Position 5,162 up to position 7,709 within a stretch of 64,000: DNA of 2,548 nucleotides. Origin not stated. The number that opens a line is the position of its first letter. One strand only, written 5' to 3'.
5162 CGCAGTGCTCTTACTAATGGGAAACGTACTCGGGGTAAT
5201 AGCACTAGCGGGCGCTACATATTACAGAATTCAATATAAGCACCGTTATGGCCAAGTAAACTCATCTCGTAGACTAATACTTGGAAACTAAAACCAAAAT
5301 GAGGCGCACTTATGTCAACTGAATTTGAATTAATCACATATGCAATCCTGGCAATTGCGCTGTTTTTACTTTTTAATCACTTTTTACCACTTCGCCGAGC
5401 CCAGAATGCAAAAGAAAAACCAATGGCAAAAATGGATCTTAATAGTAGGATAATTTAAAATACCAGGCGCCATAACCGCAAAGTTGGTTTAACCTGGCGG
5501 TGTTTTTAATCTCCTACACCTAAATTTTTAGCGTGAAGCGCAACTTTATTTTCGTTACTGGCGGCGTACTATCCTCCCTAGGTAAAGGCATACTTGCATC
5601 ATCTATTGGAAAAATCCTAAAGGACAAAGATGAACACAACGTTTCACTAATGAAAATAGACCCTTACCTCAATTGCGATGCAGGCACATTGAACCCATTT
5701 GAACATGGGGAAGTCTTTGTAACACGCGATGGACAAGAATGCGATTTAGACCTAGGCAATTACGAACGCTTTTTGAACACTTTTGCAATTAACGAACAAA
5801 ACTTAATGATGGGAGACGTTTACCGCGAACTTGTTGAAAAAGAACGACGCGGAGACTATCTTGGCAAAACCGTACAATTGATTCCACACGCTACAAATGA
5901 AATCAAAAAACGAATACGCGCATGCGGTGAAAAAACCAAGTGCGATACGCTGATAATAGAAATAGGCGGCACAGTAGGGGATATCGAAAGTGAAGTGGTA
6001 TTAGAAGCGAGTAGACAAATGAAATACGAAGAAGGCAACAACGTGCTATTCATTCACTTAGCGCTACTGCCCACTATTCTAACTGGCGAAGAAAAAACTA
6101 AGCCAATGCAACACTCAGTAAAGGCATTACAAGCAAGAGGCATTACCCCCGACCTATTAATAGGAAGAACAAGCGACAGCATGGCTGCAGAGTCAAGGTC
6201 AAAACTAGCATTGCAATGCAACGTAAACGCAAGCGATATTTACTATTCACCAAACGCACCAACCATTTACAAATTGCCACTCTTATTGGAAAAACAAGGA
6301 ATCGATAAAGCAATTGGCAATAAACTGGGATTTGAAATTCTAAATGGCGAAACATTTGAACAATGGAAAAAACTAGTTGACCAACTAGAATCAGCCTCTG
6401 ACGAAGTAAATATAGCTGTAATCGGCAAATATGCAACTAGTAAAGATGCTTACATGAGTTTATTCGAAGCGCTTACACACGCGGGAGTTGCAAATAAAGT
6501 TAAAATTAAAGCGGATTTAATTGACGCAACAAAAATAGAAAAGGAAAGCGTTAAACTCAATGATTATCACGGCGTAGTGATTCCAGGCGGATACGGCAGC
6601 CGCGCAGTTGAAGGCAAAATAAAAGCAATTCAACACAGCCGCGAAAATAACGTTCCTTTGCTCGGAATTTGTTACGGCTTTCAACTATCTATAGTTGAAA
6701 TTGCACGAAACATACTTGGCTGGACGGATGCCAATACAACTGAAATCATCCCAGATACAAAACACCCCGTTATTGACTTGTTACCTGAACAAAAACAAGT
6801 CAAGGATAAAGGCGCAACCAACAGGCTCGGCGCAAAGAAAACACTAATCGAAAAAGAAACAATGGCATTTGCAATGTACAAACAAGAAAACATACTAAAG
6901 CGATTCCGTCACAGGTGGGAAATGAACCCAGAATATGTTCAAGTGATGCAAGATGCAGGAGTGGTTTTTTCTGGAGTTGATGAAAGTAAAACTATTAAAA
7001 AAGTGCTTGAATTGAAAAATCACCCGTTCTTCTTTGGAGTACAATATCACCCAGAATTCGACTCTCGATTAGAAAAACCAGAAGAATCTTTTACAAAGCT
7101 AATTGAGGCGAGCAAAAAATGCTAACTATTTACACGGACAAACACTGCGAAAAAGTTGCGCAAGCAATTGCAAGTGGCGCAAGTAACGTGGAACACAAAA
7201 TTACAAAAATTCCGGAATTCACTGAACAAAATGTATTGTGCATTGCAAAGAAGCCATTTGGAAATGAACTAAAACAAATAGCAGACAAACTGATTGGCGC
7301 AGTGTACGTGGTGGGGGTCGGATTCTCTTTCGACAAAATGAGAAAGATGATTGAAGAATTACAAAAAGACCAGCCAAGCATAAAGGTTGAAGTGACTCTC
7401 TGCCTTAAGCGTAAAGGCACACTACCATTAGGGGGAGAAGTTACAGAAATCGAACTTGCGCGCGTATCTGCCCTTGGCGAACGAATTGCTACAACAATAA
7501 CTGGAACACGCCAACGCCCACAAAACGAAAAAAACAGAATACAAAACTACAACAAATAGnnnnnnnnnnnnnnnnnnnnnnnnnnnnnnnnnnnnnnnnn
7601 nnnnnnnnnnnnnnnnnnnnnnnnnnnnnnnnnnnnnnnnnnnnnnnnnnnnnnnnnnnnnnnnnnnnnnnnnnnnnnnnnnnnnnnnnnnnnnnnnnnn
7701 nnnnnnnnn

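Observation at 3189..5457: Tandem array of six small tail-anchored membrane proteins adjacent to the Hjc resolvase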

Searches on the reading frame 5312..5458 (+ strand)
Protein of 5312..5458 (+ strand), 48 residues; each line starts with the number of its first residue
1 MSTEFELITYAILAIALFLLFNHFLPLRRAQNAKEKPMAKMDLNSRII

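Call 3: search_protein_families(library=pfam, proteins=[window:5312-5458:+], max_evalue=1)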
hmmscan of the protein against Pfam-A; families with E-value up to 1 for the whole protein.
window:5312-5458:+ (48 aa): 1 family
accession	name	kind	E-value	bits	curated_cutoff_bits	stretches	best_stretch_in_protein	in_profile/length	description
PF06480.20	FtsH_ext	-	0.25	12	25.5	1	7-29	1-20/103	FtsH Extracellular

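Call 17: search_protein_families(library=phrogs, proteins=[window:5312-5458:+], max_evalue=1)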
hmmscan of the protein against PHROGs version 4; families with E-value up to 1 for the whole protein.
window:5312-5458:+ (48 aa): 1 family
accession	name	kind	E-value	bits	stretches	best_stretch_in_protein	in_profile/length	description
phrog_36199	-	unknown function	0.3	12.4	1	7-32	13-38/110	-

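Call 18: search_protein_families(library=ncbifam, proteins=[window:5312-5458:+], max_evalue=1)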
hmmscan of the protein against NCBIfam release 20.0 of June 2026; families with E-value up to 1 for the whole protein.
window:5312-5458:+ (48 aa): 0 families

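Call 19: search_protein_families(library=padloc, proteins=[window:5312-5458:+], max_evalue=1)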
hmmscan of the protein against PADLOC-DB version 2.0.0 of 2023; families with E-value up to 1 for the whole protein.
window:5312-5458:+ (48 aa): 0 families

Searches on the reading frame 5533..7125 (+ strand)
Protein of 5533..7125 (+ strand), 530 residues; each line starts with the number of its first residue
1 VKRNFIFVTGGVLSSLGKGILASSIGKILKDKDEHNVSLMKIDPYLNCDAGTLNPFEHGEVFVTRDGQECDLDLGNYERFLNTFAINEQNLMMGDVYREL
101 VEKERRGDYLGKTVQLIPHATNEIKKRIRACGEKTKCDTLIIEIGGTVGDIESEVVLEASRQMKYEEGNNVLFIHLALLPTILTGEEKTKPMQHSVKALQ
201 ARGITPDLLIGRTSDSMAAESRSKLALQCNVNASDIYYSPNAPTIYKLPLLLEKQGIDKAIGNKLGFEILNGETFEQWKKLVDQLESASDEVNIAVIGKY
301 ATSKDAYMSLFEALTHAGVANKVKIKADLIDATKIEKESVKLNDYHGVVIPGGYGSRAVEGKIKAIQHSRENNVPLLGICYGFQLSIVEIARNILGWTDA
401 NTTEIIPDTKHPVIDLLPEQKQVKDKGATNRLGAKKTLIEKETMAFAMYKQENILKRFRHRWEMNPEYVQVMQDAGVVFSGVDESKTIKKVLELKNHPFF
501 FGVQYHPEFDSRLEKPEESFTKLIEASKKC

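Call 7: find_related_loci(query=window:5533-7125:+, collection=genome_contigs, flank=10000)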
Query window:5533-7125:+ (530 aa) in genome_contigs; peptide patterns used: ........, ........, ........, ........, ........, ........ (x = any residue, [..] = any of these).
30 stretches matched a pattern; 6 encode a relative of the query (tblastn E <= 1e-3); 6 distinct loci.
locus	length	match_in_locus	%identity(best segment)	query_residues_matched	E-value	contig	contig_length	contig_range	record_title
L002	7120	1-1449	93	48-530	0e+0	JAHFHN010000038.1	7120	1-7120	MAG: Candidatus Micrarchaeota archaeon isolate nzgw34 NODE_18642_length_7121_cov_2.643286, whole genome shotgun sequence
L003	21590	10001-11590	74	1-530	0e+0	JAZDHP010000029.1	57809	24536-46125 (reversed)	MAG: Candidatus Micrarchaeota archaeon isolate MEGAHIT-group-0.340 k141_2552296, whole genome shotgun sequence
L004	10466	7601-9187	74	1-529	0e+0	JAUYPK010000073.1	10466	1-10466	MAG: Candidatus Micrarchaeota archaeon isolate C4_metabat.bin.26 C4_k141_134756, whole genome shotgun sequence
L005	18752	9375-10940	55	2-529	0e+0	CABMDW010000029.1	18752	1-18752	uncultured archaeon isolate LFW-156_1 genome assembly, contig: LFW1561_26, whole genome shotgun sequence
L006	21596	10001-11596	44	1-529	5e-152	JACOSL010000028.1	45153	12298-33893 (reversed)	MAG: Fimbriimonas ginsengisoli isolate NC_groundwater_17_Pr7_B-0.1um_64_12 FFV18_Bp1_scaffold_338988, whole genome shotg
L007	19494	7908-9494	45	5-529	1e-143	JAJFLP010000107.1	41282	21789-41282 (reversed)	MAG: Verrucomicrobia bacterium isolate OFTM198 OFTM198_106, whole genome shotgun sequence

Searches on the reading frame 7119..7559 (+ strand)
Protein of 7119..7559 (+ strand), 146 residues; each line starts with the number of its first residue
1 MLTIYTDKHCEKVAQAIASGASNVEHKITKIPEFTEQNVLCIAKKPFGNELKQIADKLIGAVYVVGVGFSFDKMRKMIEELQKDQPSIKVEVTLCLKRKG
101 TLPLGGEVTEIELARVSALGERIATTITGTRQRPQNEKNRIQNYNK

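Call 3: search_protein_families(library=pfam, proteins=[window:7119-7559:+], max_evalue=1)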
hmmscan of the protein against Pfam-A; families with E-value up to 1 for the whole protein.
window:7119-7559:+ (146 aa): 0 families

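Call 68: search_solved_structures(query=A7, max_evalue=10)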
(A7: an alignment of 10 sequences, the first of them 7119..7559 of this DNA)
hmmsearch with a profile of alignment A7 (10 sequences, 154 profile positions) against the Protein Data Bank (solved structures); distinct sequences matched with E-value up to 10: 11.
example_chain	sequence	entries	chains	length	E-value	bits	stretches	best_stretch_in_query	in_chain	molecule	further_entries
1fld_A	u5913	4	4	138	0.027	17.8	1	1-97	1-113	FLAVODOXIN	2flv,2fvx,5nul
1fvx_A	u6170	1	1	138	0.037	17.4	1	1-97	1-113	FLAVODOXIN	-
3nll_A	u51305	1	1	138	0.037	17.4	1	1-97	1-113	FLAVODOXIN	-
1fla_A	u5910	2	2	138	0.052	16.9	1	1-97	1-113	FLAVODOXIN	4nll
1fln_A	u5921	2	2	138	0.059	16.7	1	1-97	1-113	FLAVODOXIN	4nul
2fox_A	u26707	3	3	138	0.06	16.7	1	1-97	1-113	FLAVODOXIN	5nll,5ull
2fax_A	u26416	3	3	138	0.061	16.7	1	1-97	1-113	FLAVODOXIN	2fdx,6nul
3gt0_A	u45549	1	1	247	0.29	14.5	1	26-89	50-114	Pyrroline-5-carboxylate reductase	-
1umy_A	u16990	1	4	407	0.43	13.9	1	42-110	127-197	Betaine--homocysteine S-methyltransferase 1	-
6od1_A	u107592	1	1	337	1.5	12.2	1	3-64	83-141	Regulator of RpoS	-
6z4c_A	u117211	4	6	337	1.5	12.2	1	3-64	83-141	Regulator of RpoS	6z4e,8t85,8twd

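Call 69: search_protein_families(library=pfam, alignment_id=A7, max_evalue=1)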
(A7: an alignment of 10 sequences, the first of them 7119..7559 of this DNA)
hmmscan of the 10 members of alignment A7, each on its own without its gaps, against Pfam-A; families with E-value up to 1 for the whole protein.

A. member 1, window:7119-7559:+ (146 aa): 0 families

B. families by the number of members that match (of 10 scanned): 12 families
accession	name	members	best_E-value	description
PF12641.12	Flavodoxin_3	1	0.00095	Flavodoxin domain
PF12724.12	Flavodoxin_5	1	0.0011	Flavodoxin domain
PF18273.6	T3RM_EcoP15I_C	1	0.0024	Type III R-M EcoP15I C-terminal domain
PF03280.19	Lipase_chap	1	0.0074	Proteobacterial lipase chaperone protein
PF02780.25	Transketolase_C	1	0.01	Transketolase, C-terminal domain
PF20299.4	NARF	1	0.017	Nucleotidyltransferase-Associated Rossmannoid Fold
PF00258.30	Flavodoxin_1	1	0.026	Flavodoxin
PF20609.3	pAdhesive_17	1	0.05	Putative adhesive domain (group 17)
PF09362.15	DUF1996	1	0.1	Domain of unknown function (DUF1996)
PF24145.1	K1-lyase_N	1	0.1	K1 capsule-specific polysaccharide lyase, N-terminal domain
PF15944.10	DUF4752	1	0.13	Domain of unknown function (DUF4752)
PF13380.12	CoA_binding_2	1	0.2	CoA binding domain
